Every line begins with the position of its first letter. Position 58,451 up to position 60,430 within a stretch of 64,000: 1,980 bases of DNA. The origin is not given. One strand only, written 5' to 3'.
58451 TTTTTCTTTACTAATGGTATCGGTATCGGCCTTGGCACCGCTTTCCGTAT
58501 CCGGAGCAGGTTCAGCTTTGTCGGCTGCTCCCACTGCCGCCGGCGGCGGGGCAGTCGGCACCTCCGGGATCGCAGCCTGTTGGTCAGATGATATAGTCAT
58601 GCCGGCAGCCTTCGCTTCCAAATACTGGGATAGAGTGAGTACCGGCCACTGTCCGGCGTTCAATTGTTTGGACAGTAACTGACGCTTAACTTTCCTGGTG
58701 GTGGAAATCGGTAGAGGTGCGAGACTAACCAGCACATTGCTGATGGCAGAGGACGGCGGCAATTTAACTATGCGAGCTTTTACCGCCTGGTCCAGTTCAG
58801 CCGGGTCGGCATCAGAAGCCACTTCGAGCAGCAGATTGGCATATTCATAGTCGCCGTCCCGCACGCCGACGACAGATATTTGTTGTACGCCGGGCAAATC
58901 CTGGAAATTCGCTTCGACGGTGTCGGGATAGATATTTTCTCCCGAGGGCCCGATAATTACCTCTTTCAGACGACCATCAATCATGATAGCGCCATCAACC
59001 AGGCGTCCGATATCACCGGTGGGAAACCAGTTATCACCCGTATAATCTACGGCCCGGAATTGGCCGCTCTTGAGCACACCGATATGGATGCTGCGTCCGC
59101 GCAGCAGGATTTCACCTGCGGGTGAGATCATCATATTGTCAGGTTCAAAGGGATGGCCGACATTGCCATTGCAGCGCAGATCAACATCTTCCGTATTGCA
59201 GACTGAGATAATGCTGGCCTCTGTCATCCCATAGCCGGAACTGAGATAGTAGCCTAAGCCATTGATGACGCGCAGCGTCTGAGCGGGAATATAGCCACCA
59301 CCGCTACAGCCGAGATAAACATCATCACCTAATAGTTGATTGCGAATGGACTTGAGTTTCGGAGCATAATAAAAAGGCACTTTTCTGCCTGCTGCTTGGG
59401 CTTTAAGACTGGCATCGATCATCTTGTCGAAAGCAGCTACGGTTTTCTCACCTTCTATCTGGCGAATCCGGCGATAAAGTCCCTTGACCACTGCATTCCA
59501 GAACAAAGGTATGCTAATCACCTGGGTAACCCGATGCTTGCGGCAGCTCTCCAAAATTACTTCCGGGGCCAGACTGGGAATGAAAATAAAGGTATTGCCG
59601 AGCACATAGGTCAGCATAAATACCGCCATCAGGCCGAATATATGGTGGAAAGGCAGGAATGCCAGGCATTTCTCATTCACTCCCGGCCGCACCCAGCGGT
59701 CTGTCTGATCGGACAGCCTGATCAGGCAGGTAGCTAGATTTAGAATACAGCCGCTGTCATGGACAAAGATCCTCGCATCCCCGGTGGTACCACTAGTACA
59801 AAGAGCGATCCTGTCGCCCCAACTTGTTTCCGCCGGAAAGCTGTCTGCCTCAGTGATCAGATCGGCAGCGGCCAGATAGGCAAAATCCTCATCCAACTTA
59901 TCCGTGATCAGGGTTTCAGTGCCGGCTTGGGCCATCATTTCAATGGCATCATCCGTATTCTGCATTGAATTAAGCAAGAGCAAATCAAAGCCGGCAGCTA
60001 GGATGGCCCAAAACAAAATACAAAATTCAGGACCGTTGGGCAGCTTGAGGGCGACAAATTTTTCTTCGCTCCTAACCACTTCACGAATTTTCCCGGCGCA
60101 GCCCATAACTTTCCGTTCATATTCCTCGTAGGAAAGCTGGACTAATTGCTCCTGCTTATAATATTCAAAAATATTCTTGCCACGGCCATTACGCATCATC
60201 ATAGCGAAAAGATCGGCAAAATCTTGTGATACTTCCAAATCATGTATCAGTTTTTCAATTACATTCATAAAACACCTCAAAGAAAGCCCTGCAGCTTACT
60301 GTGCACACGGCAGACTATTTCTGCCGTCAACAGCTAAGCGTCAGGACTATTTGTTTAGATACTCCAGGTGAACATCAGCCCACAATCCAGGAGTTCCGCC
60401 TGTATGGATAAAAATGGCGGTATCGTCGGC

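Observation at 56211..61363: Compact three-gene cassette built around a single-chain adenylase-ACP-alpha-oxoamine synthase: candidate pathway for an amino-ketone lipid or signal molecule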

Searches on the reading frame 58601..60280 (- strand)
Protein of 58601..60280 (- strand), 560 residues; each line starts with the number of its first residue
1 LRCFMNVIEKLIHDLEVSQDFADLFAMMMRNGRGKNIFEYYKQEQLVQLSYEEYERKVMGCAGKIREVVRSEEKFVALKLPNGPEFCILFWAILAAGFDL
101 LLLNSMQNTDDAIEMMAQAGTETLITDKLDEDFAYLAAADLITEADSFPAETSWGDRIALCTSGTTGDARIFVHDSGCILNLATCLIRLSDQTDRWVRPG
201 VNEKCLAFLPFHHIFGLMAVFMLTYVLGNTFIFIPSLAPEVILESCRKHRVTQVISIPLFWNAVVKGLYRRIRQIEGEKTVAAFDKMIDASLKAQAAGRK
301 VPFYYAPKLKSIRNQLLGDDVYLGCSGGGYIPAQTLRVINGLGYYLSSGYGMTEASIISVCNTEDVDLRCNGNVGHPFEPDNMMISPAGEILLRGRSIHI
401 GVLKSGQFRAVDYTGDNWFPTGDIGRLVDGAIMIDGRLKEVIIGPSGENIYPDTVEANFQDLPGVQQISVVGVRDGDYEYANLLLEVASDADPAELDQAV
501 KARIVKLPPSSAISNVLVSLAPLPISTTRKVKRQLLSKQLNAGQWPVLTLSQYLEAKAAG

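Call 53: search_solved_structures(query=window:58601-60280:-, max_evalue=0.001, show_alignments=2)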
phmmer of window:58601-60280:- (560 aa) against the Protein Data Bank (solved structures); distinct sequences matched with E-value up to 0.001: 73 (the best 60 are shown).
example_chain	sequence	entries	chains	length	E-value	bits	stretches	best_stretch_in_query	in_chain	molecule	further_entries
8weu_A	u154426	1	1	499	8.9e-19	70.8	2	327-505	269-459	Fatty-acyl-CoA synthase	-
8wev_A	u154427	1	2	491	1.1e-18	70.5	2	326-505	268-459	Feruloyl-CoA Synthetase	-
3r44_A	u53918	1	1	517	5.9e-16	61.5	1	326-541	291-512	fatty acyl CoA synthetase FADD13 (FATTY-ACYL-CoA SYNTHETASE)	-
4gxq_A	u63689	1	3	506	1.5e-14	56.9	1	301-505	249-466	Malonyl CoA synthetase, Benzoate-CoA ligase Chimeric protein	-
5buq_A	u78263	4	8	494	2.3e-14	56.3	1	326-508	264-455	2-succinylbenzoate--CoA ligase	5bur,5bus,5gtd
5x8f_A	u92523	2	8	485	2.8e-14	56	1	326-507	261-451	2-succinylbenzoate--CoA ligase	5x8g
4fuq_A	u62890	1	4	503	3.2e-14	55.8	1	342-536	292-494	Malonyl CoA synthetase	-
4fut_A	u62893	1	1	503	1.4e-13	53.6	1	342-483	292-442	Malonyl CoA synthetase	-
4gxr_A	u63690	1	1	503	2.1e-13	53.1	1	320-479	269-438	Malonyl CoA synthetase, Benzoate-CoA ligase Chimeric protein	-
5wm2_A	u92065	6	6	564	4e-13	52.2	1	328-477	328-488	Salicylate-AMP ligase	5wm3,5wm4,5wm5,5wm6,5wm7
3dlp_X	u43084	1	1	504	7.3e-12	48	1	389-476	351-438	4-Chlorobenzoate CoA Ligase/Synthetase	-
1t5d_X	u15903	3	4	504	8e-12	47.9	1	389-476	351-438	4-chlorobenzoyl CoA ligase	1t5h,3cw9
2qvz_X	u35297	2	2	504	8.7e-12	47.7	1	389-476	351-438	4-Chlorobenzoate CoA Ligase/Synthetase | 4-Chlorobenzoate CoA Ligase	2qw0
2qvx_X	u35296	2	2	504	8.8e-12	47.7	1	389-476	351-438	4-Chlorobenzoate CoA Ligase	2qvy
3cw8_X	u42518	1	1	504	1.2e-11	47.3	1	389-476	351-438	4-chlorobenzoyl CoA ligase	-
3pbk_A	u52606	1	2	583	3.7e-08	35.7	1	388-472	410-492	Fatty Acyl-Adenylate Ligase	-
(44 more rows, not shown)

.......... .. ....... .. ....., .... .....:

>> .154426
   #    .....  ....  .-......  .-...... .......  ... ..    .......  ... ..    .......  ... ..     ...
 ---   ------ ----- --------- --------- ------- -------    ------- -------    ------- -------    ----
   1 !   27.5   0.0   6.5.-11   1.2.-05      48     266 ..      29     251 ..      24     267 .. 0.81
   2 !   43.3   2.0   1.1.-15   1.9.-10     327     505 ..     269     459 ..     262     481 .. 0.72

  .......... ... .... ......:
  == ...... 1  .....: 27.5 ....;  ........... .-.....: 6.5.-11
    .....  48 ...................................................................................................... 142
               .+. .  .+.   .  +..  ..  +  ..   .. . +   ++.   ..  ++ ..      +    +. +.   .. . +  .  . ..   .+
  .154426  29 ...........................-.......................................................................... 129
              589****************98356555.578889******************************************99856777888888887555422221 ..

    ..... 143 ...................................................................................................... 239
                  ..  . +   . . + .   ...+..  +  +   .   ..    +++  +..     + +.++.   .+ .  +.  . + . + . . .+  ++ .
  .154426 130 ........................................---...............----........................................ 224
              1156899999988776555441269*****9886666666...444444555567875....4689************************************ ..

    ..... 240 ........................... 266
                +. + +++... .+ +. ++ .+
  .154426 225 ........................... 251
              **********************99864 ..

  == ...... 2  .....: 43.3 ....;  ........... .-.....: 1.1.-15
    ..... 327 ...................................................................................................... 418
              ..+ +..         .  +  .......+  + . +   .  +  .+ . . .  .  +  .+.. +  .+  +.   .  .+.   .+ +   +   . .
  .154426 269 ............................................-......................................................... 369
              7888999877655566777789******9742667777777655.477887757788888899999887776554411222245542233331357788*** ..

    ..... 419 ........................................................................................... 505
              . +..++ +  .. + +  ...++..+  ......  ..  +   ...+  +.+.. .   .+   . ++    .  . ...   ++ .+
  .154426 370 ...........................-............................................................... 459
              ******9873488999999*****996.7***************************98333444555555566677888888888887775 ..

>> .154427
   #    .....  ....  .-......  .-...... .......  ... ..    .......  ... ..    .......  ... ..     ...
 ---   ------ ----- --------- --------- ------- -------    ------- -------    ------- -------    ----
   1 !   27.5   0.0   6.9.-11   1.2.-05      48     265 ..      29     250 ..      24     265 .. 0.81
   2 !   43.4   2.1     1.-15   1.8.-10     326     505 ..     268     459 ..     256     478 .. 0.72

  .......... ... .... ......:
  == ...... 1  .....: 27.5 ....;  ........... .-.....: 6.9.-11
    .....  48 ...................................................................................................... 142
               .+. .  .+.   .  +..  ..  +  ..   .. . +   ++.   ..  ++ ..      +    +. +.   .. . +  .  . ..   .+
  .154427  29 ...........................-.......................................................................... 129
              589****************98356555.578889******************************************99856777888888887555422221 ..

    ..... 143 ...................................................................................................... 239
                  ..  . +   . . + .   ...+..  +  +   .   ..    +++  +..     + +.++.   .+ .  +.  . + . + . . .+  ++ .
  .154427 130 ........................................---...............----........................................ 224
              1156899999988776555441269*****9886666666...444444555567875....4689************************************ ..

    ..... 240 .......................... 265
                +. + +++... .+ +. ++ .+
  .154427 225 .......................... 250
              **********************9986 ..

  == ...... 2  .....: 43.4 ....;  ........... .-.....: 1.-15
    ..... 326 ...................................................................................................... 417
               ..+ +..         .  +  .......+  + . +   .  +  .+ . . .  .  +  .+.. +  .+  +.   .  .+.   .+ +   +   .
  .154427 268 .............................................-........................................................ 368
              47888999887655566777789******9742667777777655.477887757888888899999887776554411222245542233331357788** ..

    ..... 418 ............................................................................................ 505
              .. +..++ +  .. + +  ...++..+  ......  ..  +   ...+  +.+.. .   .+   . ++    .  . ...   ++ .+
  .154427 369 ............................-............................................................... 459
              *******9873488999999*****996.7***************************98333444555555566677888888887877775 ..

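Call 54: search_protein_families(library=ncbifam, proteins=[window:58601-60268:-], max_evalue=0.00001)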
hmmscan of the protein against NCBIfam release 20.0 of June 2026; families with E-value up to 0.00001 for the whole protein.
window:58601-60268:- (556 aa): 75 families (the best 25 are shown)
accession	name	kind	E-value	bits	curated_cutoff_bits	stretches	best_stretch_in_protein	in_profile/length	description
TIGR01923.1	menE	equivalog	2.1e-38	132.3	330.15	2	323-505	232-419/442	o-succinylbenzoate--CoA ligase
NF004114.0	PRK05605.1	equivalog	2e-37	128.8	766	2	322-537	345-570/575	long-chain-fatty-acid--CoA ligase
NF004837.0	PRK06187.1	subfamily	1e-34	119.7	476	2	319-539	290-525/531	long-chain-fatty-acid--CoA ligase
NF005714.0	PRK07529.1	subfamily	3e-28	98.5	632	1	317-532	340-572/640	acyl-CoA synthetase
NF005801.1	PRK07656.1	equivalog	5.4e-28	97.9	657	1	342-473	308-444/500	FadD3 family acyl-CoA ligase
NF002966.0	PRK03640.1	equivalog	6e-28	97.7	556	2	323-535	262-479/483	o-succinylbenzoate--CoA ligase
NF006539.0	PRK09029.1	equivalog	3.2e-26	92.2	494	1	286-504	214-423/458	o-succinylbenzoate--CoA ligase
NF005702.0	PRK07514.1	subfamily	8.3e-26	90.4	558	1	339-536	295-500/506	malonyl-CoA synthase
NF005307.0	PRK06839.1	equivalog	7.2e-25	87.6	748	1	317-536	266-493/496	o-succinylbenzoate--CoA ligase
NF006181.0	PRK08314.1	subfamily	8.5e-22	77.1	705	2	153-254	205-301/563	long-chain-fatty-acid--CoA ligase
NF005660.0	PRK07445.1-2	equivalog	2.8e-20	72.5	525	1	339-535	203-389/397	O-succinylbenzoic acid--CoA ligase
NF052580.1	Str24CoAsynCasG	equivalog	3.3e-19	68.6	750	1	342-530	347-544/548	steroid-24-oyl-CoA synthetase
NF004511.1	PRK05852.1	equivalog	9.5e-19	67.4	650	1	342-476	302-445/505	FadD7 family fatty acid--CoA ligase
NF009233.0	PRK12583.1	subfamily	1.1e-18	66.9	832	1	343-502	347-520/558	fatty acid CoA ligase family protein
NF005797.0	PRK07638.1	equivalog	2.2e-18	66.1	518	1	346-530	286-473/487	acyl-CoA synthetase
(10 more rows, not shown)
